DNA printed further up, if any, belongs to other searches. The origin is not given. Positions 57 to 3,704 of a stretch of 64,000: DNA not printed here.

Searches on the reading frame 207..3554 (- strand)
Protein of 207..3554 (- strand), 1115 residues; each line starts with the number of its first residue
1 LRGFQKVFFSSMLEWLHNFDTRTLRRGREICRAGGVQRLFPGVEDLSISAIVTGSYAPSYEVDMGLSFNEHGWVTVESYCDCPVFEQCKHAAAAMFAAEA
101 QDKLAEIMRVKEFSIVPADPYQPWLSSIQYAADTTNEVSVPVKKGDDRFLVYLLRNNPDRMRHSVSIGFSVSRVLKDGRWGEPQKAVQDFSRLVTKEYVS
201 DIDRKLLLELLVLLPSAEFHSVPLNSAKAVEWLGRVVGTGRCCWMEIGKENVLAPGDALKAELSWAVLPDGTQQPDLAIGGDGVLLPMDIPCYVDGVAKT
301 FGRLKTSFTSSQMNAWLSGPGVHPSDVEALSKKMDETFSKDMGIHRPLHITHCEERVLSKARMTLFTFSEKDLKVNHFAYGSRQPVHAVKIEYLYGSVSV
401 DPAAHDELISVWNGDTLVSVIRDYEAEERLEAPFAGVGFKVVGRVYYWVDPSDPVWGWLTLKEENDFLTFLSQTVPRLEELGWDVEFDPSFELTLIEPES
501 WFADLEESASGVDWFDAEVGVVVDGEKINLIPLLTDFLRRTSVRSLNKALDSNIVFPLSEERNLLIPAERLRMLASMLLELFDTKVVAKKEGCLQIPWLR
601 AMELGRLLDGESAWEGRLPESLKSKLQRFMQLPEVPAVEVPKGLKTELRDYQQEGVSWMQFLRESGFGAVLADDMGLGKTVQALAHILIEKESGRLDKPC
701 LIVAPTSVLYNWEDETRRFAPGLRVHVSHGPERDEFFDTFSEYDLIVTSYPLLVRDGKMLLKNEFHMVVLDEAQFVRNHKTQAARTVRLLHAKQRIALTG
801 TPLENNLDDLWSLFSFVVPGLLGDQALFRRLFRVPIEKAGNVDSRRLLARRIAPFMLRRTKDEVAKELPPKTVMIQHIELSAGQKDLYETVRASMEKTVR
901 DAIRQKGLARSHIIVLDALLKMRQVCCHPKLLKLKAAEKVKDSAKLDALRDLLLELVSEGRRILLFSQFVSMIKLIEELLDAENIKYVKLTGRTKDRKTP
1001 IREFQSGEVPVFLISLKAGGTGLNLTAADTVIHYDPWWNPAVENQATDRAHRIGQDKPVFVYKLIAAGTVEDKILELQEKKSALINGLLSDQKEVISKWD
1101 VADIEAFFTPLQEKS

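Call 52: search_protein_families(library=padloc, proteins=[window:207-3554:-], max_evalue=0.001)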
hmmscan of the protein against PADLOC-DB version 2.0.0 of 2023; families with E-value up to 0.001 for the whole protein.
window:207-3554:- (1115 aa): 39 families (the best 25 are shown)
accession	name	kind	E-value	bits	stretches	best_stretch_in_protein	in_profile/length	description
PDLC02842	DpdE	-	2.3e-215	715.8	2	468-1093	515-1155/1176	DpdE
PDLC02849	DpdE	-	5.2e-129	429.8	1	510-1093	284-837/857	DpdE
PDLC02850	DpdE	-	2.1e-123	411.5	1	640-1091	797-1244/1282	DpdE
PDLC00633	ZorD1|ZorD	-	1.1e-122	408.9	1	630-1089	426-885/908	"SWI2/SNF2 helicase, Mrr-like nuclease"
PDLC02845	DpdE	-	4.6e-122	407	1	513-1105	737-1288/1293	DpdE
PDLC02851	DpdE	-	4.9e-116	386.8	1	624-1108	575-1054/1055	DpdE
PDLC00629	ZorD1|ZorD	-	7.6e-98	326.7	1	635-1066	470-926/1012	"SWI2/SNF2 helicase, Mrr-like nuclease"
PDLC00632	ZorD1|ZorD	-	8.6e-95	316.6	2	743-1097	716-1088/1101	"SWI2/SNF2 helicase, Mrr-like nuclease"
PDLC00634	ZorD1|ZorD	-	3.1e-88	294.8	2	739-1066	608-938/1208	"SWI2/SNF2 helicase, Mrr-like nuclease"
PDLC00631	ZorD1|ZorD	-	3.8e-87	291.1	1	644-1069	436-884/1071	"SWI2/SNF2 helicase, Mrr-like nuclease"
PDLC02848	DpdE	-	1.9e-77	259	1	640-983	349-686/856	DpdE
PDLC00628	ZorD1|ZorD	-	7.6e-76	253.7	1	637-1073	502-949/1171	"SWI2/SNF2 helicase, Mrr-like nuclease"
PDLC00627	ZorD1|ZorD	-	2.2e-63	212.6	2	744-1063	608-959/1006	"SWI2/SNF2 helicase, Mrr-like nuclease"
PDLC02854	DpdE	-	8.5e-59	197.3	2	742-1088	701-1061/1083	DpdE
PDLC02627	DrmD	-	1.2e-42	144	1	649-1105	305-714/748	DrmD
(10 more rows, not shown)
